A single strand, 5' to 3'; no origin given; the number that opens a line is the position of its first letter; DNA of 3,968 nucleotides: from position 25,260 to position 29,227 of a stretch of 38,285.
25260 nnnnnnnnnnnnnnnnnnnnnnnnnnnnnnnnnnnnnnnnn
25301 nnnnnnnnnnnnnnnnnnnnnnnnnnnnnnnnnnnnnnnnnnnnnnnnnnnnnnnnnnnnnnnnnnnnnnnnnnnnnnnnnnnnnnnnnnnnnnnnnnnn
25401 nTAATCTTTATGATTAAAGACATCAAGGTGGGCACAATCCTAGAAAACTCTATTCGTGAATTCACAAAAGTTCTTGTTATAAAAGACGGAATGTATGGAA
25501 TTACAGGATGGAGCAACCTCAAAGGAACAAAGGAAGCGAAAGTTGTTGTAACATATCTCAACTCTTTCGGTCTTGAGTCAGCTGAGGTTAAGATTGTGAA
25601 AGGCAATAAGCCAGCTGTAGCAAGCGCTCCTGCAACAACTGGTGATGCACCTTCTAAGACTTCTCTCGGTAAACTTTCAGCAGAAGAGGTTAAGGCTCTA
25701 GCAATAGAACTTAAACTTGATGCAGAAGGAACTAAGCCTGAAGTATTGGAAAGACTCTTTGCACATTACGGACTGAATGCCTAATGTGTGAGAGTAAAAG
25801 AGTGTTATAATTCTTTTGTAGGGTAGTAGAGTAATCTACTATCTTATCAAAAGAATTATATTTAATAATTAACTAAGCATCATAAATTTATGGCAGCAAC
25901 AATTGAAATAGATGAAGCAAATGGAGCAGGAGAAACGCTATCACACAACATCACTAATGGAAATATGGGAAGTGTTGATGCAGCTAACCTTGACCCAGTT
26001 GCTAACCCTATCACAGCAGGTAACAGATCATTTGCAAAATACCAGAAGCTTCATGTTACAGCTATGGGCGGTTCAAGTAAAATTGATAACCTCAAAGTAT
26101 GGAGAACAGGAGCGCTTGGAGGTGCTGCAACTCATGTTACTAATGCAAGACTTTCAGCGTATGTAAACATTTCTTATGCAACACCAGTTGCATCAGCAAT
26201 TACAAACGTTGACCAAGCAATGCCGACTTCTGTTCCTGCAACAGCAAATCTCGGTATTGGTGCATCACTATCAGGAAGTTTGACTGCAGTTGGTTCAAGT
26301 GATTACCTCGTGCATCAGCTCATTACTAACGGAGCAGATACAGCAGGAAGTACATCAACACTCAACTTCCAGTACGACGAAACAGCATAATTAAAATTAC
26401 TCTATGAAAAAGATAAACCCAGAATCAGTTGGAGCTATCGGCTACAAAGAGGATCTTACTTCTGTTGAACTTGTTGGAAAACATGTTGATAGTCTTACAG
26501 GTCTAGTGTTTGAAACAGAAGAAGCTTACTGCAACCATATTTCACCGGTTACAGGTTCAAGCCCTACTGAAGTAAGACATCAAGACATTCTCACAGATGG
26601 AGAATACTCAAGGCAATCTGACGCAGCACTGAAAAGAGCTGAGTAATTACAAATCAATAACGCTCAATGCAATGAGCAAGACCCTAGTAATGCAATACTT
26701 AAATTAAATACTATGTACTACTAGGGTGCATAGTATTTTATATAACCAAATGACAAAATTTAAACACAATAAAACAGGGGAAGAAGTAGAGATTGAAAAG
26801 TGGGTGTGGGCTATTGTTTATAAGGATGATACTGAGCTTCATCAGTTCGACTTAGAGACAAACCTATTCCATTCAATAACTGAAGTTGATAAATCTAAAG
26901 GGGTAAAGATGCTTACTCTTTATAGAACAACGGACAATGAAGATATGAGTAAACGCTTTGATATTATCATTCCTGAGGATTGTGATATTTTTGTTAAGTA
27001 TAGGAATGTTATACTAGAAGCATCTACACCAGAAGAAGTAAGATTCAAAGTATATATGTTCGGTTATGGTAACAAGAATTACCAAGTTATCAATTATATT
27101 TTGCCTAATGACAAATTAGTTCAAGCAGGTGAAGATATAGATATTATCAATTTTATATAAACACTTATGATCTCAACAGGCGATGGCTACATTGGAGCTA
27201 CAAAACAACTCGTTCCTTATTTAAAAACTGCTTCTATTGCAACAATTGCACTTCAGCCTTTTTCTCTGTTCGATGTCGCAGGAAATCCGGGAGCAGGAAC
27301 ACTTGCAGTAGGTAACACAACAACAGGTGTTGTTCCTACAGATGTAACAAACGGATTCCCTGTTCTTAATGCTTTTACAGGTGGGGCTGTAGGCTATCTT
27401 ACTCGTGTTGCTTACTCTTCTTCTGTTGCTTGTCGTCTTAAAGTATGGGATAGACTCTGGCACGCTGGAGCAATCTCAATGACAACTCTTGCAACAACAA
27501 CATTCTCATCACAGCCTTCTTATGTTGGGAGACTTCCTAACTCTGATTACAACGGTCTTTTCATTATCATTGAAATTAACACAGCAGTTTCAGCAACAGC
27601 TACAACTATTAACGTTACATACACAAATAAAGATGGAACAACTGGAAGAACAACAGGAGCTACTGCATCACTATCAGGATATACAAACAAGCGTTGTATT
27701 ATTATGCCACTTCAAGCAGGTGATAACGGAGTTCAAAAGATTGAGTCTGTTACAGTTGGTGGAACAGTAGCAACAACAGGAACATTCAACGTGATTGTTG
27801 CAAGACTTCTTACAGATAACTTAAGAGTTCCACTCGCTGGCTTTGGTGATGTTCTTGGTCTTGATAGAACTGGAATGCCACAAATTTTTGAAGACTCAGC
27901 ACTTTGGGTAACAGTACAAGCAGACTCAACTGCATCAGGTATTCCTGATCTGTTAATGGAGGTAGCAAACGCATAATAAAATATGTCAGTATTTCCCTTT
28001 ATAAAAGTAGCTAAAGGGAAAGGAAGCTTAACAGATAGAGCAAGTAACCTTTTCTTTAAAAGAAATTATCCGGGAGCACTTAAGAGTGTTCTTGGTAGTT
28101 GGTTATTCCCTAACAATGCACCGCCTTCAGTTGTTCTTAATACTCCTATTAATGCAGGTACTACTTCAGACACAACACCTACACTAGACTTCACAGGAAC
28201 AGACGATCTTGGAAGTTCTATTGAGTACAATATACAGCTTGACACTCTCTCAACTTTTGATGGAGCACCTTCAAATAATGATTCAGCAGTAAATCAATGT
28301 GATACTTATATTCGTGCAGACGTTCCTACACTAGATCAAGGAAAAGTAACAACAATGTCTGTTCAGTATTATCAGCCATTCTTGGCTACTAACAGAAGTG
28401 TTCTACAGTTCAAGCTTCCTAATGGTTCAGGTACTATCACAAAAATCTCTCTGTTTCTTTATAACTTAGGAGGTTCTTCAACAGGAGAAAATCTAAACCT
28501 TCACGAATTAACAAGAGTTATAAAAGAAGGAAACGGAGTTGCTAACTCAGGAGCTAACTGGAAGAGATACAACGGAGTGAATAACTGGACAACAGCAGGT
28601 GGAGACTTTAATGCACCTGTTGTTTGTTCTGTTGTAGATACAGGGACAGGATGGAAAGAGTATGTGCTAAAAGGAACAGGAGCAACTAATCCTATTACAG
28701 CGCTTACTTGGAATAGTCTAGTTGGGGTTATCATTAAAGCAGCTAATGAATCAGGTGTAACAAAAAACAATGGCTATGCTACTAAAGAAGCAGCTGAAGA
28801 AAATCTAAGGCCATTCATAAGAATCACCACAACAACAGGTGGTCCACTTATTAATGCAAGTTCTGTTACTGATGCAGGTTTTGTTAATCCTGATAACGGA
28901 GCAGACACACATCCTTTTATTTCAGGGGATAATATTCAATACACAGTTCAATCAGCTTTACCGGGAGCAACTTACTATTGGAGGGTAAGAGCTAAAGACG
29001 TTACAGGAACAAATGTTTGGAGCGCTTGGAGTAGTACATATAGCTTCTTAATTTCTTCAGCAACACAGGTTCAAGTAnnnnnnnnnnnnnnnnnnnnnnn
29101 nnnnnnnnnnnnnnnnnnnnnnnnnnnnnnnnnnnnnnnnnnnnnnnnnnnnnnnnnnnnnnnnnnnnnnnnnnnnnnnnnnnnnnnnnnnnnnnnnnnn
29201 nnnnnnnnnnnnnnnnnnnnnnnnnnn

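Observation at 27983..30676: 897-aa protein with 35 tandem 14-residue repeats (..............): candidate long beta-structured fibre shaft on a lectin-like head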

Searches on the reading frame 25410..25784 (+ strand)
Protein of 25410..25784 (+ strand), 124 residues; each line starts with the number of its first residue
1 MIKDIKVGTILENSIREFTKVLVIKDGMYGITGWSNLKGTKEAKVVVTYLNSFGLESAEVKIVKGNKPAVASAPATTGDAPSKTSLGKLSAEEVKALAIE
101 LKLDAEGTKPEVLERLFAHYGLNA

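Call 5: search_protein_families(library=phrogs, proteins=[window:25410-25784:+], max_evalue=0.001)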
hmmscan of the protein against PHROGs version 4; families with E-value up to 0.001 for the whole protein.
window:25410-25784:+ (124 aa): 0 families

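Call 21: search_protein_families(library=pfam, proteins=[window:25410-25784:+], max_evalue=1)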
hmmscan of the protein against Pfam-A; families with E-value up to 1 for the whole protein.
window:25410-25784:+ (124 aa): 1 family
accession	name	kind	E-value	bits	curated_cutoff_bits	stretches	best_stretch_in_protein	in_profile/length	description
PF02037.33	SAP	-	0.0057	16.7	23.9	1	86-116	2-32/37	SAP domain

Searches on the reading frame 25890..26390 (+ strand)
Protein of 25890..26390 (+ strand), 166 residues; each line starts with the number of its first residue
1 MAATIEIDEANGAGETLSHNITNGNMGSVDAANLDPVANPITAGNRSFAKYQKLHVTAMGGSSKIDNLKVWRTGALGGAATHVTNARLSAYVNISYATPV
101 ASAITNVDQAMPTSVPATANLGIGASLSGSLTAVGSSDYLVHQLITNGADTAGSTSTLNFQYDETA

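Call 5: search_protein_families(library=phrogs, proteins=[window:25890-26390:+], max_evalue=0.001)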
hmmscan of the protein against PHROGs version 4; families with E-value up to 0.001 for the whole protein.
window:25890-26390:+ (166 aa): 0 families

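Call 21: search_protein_families(library=pfam, proteins=[window:25890-26390:+], max_evalue=1)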
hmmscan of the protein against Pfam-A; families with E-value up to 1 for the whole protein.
window:25890-26390:+ (166 aa): 0 families

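Call 48: search_solved_structures(query=window:25890-26387:+, max_evalue=10)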
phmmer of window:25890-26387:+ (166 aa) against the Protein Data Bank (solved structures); distinct sequences matched with E-value up to 10: 0.

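Call 60: find_homologous_proteins(query=window:25890-26387:+, max_evalue=0.001)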
Query window:25890-26387:+ (166 aa): 1119 proteins with E <= 0.001 among 1335 candidates; the best 120 are listed.
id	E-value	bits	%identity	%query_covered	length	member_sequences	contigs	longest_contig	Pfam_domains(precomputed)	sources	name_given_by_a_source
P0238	6.9e-98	343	100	100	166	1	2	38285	-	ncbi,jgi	-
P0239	4.4e-85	302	83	100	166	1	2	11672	-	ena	-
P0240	6.0e-84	298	84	100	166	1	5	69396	-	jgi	-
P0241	7.2e-81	288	81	100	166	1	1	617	-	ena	-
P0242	3.4e-80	286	83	100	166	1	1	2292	-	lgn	-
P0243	6.5e-79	282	80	100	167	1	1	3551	-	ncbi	-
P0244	2.4e-78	280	80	100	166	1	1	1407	-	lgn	-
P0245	3.8e-78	279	78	98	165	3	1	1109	-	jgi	jgi:hypothetical protein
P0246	3.4e-77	276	78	98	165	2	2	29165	-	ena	-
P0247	4.8e-77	275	81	100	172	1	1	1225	-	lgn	-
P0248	4.9e-77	275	79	100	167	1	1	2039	-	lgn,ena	-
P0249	6.0e-77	275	79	100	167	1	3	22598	-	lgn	-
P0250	9.1e-77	275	77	100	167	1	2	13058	-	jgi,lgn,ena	jgi:hypothetical protein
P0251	1.3e-76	274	78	100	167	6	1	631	-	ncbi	-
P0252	2.6e-76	273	78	100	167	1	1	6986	-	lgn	-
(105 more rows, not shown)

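Call 62: find_encoding_contigs(protein=P0238, flank=3000, max_places=2)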
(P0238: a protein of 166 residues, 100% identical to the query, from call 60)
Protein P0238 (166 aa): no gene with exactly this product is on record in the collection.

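Call 67: find_related_loci(query=window:25890-26387:+, collection=viral_contigs, flank=10000)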
Query window:25890-26387:+ (166 aa) in viral_contigs; peptide patterns used: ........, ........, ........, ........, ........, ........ (x = any residue, [..] = any of these).
58 stretches matched a pattern; 34 encode a relative of the query (tblastn E <= 1e-3); 34 distinct loci.
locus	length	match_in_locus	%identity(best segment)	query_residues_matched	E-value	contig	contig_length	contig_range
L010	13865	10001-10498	74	1-166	2e-82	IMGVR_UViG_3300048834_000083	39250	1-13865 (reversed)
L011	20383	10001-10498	74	1-166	7e-82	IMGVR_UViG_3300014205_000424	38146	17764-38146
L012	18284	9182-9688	73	1-166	8e-81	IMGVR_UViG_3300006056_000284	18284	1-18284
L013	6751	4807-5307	73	1-166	7e-81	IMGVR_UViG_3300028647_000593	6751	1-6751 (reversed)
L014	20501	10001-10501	73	1-166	7e-81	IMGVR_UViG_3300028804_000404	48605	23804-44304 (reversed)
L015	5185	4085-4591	74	1-166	6e-80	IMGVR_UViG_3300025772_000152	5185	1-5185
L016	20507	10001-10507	73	1-166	1e-78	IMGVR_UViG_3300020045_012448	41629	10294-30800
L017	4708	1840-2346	72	1-166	3e-76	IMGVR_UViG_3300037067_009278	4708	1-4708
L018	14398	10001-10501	71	1-166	2e-74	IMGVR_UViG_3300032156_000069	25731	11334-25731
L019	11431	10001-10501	68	1-166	2e-73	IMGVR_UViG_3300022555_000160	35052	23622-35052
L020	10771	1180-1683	70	2-166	3e-73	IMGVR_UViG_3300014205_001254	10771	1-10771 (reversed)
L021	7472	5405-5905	68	1-166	1e-72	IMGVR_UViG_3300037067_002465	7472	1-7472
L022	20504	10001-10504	68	1-166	3e-70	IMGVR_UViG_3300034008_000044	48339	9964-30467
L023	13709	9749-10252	67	1-166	2e-70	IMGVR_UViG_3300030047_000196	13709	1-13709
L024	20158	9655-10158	67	1-166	2e-70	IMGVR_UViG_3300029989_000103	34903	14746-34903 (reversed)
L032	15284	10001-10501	68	1-166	2e-66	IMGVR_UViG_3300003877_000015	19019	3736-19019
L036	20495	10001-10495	59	1-164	3e-60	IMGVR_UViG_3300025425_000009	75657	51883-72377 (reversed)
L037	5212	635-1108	63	17-166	3e-59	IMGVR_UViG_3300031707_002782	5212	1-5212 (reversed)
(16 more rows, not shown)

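Call 75: search_protein_families(library=pfam, proteins=[L024:11619-12788:+, L037:1829-2794:+, L036:10954-13104:+, L032:11501-12904:+, L010:11435-13132:+], max_evalue=0.01)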
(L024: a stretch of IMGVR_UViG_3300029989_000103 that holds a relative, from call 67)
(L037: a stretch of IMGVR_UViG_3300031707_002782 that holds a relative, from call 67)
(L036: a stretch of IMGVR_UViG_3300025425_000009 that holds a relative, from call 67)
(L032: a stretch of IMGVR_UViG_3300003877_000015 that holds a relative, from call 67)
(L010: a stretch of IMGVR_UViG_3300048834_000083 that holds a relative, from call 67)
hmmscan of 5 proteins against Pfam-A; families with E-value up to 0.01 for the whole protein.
L024:11619-12788:+ (389 aa): 2 families
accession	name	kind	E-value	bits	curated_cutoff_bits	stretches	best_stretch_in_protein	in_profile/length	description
PF12708.12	Pect-lyase_RHGA_epim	-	2.3e-15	57.4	27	1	47-124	3-86/213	Rhamnogalacturonase A/epimerase, pectate lyase-like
PF12218.14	End_N_terminal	-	0.0029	17.7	26.3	1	53-71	1-19/67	N terminal extension of bacteriophage endosialidase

L037:1829-2794:+ (321 aa): 1 family
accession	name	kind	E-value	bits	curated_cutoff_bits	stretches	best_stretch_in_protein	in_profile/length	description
PF13385.13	Laminin_G_3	-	2.3e-17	64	27.6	1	111-261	4-150/151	Concanavalin A-like lectin/glucanases superfamily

L036:10954-13104:+ (716 aa): 0 families

L032:11501-12904:+ (467 aa): 0 families

L010:11435-13132:+ (565 aa): 0 families

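Call 78: search_solved_structures(query=A5, max_evalue=10)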
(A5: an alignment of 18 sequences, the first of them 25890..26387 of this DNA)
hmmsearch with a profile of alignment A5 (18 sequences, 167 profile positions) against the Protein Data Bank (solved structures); distinct sequences matched with E-value up to 10: 0.
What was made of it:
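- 25890..26390 (+): W166: highly conserved 166-aa ORF after the MCP; syntenic partner of unknown function. No Pfam, PHROG or PDB hit (calls 5, 21, 48, 78).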

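Call 80: search_dna_similar(query=window:25890-26387:+, collection=phages, mode=protein, max_evalue=0.001, max_rows=15)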
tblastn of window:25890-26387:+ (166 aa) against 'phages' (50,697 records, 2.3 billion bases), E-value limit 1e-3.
No match.

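Call 83: find_related_loci(query=A5, collection=genome_contigs, flank=10000)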
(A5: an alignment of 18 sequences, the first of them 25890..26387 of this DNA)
Query A5 (166 aa) in genome_contigs; peptide patterns used: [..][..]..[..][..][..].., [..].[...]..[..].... (x = any residue, [..] = any of these).
37 stretches matched a pattern; 12 encode a relative of the query (tblastn E <= 1e-3); 12 distinct loci.
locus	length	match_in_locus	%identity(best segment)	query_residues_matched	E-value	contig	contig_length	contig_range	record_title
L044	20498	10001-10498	73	1-166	3e-80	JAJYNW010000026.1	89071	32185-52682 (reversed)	MAG: bacterium isolate DBS2-4.bin98 NODE_351_length_89071_cov_4.60351, whole genome shotgun sequence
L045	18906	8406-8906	68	1-166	1e-76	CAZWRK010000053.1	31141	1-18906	MAG TPA_asm: uncultured Aquaspirillum sp. isolate SRP135725_co1_538 genome assembly, contig: NODE_1609_length_31141_cov_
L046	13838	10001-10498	67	1-166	2e-75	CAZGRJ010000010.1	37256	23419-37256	MAG TPA_asm: uncultured Nitrospirales bacterium isolate SRP214966_co3_157 genome assembly, contig: NODE_1047_length_3725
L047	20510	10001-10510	70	1-166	2e-73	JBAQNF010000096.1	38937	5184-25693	MAG: Candidatus Moraniibacteriota bacterium isolate MFD12002_ilm_asm_bin7 k127_80910, whole genome shotgun sequence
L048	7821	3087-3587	69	1-166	3e-73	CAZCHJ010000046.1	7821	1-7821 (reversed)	MAG TPA_asm: uncultured Gammaproteobacteria bacterium isolate SRP135725_co1_448 genome assembly, contig: NODE_13680_leng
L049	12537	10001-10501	68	1-166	3e-71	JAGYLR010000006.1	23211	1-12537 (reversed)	Bacterium isolate M50B98 6, whole genome shotgun sequence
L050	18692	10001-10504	56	1-166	7e-58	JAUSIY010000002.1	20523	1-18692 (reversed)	MAG: bacterium isolate E14_metabat.bin.279 E14_k141_4563, whole genome shotgun sequence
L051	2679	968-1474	57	1-166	2e-56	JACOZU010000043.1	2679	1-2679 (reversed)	MAG: Candidatus Woesebacteria bacterium isolate NC_groundwater_213_Ag_S-0.1um_45_9 S4_GD2017_2_S1_scaffold_41021, whole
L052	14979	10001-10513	56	1-166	1e-54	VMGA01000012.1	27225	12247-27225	MAG: Microgenomates group bacterium Gr01-1014_16 G01um101416_scaffold_1144, whole genome shotgun sequence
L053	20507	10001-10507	54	1-166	1e-54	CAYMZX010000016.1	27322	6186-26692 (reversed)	MAG TPA_asm: uncultured Gammaproteobacteria bacterium isolate SRP231805_co4_134 genome assembly, contig: k141_429571, wh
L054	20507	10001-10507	46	1-166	5e-47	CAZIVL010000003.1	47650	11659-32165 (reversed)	MAG TPA_asm: uncultured Gammaproteobacteria bacterium isolate SRP342105_co1_60 genome assembly, contig: NODE_915_length_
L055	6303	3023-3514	48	1-164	2e-40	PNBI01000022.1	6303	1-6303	MAG: Methanomassiliicoccaceae archaeon isolate fen_33 73.20110800_E3D.115_contig_24017, whole genome shotgun sequence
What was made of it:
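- Tried and rejected: I therefore make no host claim (call 83).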

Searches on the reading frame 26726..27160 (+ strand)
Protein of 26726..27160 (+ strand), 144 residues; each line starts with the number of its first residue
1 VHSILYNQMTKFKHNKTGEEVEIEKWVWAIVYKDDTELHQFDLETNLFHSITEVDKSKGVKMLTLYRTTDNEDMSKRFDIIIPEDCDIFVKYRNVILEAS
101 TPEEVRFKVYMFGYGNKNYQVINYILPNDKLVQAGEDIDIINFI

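Call 5: search_protein_families(library=phrogs, proteins=[window:26726-27160:+], max_evalue=0.001)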
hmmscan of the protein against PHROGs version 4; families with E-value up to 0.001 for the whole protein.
window:26726-27160:+ (144 aa): 0 families

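Call 10: search_protein_families(library=ncbifam, proteins=[window:26726-27160:+], max_evalue=1)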
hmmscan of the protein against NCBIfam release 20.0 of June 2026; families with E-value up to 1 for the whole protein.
window:26726-27160:+ (144 aa): 1 family
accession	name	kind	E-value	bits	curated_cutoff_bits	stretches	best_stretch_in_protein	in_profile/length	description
NF038290.1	repM_Acin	exception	0.024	14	250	1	6-95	74-157/304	replication initiation protein RepM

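Call 21: search_protein_families(library=pfam, proteins=[window:26726-27160:+], max_evalue=1)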
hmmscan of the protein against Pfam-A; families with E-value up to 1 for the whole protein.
window:26726-27160:+ (144 aa): 1 family
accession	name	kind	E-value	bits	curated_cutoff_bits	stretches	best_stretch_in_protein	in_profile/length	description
PF16239.10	DUF4898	-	0.029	14.9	25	1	52-90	5-43/82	Domain of unknown function (DUF4898)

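Call 49: search_solved_structures(query=window:26726-27157:+, max_evalue=10)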
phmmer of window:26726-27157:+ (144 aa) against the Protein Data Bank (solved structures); distinct sequences matched with E-value up to 10: 3.
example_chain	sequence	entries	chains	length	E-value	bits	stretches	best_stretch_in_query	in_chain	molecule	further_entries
6mky_A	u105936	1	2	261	0.47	13.6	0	36-66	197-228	Protein phosphatase 1 regulatory subunit 7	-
3zri_A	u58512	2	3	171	0.83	12.8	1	34-85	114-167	CLPB PROTEIN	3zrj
5zum_A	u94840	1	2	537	1.3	12.2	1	91-135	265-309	dipeptidyl-peptidase III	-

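Call 79: search_solved_structures(query=A6, max_evalue=10)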
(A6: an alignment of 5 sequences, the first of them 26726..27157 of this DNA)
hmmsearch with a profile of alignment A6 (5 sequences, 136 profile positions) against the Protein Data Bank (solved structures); distinct sequences matched with E-value up to 10: 1.
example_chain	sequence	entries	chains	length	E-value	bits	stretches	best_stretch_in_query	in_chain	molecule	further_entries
9d59_A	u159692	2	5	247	0.54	13.2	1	74-121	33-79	Multi-ubiquitin domain-containing protein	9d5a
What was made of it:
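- Tried and rejected: Profiles of W166 and W144 against the PDB gave nothing (calls 78, 79).
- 26726..27160 (+): W144: conserved ORF upstream of the fibre slot, of unknown function (possible assembly factor or attachment partner). No PDB or Pfam hit (calls 21, 49, 79).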

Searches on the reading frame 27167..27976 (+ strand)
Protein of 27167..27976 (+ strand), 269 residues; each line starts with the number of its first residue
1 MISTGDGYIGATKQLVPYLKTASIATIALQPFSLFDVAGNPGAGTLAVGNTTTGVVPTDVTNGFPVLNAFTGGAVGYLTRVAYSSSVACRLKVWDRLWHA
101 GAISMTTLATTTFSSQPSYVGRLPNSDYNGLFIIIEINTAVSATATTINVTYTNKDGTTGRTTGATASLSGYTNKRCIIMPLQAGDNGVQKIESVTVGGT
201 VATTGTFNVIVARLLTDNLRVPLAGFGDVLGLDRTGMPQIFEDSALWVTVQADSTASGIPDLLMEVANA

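Call 5: search_protein_families(library=phrogs, proteins=[window:27167-27976:+], max_evalue=0.001)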
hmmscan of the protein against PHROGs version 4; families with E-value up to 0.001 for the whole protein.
window:27167-27976:+ (269 aa): 0 families

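Call 10: search_protein_families(library=ncbifam, proteins=[window:27167-27976:+], max_evalue=1)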
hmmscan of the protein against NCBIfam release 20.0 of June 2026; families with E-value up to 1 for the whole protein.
window:27167-27976:+ (269 aa): 1 family
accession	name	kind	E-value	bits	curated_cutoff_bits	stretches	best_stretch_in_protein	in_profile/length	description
TIGR03198.1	pucE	equivalog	0.15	11.6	254.3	1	148-196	31-79/151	xanthine dehydrogenase subunit E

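Call 21: search_protein_families(library=pfam, proteins=[window:27167-27976:+], max_evalue=1)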
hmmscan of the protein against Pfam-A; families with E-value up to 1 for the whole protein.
window:27167-27976:+ (269 aa): 0 families

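Call 50: search_solved_structures(query=window:27167-27973:+, max_evalue=10)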
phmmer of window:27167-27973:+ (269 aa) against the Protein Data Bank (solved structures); distinct sequences matched with E-value up to 10: 0.

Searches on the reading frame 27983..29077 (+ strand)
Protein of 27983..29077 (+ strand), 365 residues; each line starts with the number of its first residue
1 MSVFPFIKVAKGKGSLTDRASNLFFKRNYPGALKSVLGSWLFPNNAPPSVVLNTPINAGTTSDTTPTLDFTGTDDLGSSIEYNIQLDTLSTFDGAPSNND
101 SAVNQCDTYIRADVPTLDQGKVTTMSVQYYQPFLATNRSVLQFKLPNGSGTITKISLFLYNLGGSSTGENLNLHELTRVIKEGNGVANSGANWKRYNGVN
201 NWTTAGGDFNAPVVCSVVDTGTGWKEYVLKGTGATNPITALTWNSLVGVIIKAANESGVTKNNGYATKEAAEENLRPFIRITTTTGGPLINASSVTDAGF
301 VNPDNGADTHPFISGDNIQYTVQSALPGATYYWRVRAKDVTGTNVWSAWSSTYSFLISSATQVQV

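Call 21: search_protein_families(library=pfam, proteins=[window:27983-29077:+], max_evalue=1)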
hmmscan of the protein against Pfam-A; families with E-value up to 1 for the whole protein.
window:27983-29077:+ (365 aa): 5 families
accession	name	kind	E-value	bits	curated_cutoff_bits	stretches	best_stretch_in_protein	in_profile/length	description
PF25788.1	Ig_Rha78A_N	-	0.001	19.7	27.4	1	316-355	60-99/105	Rha78A-like, N-terminal immunoglobulin domain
PF16656.11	Pur_ac_phosph_N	-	0.0013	19.7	30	1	305-355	55-91/93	Purple acid Phosphatase, N-terminal domain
PF24517.2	CBM96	-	0.0015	18.8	26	1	105-170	8-74/164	Carbohydrate-binding module family 96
PF00041.27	fn3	-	0.016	15.8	25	1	312-352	42-83/84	Fibronectin type III domain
PF16974.11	NAR2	-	0.031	14.3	26.6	1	314-346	89-121/142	High-affinity nitrate transporter accessory, Ig-like domain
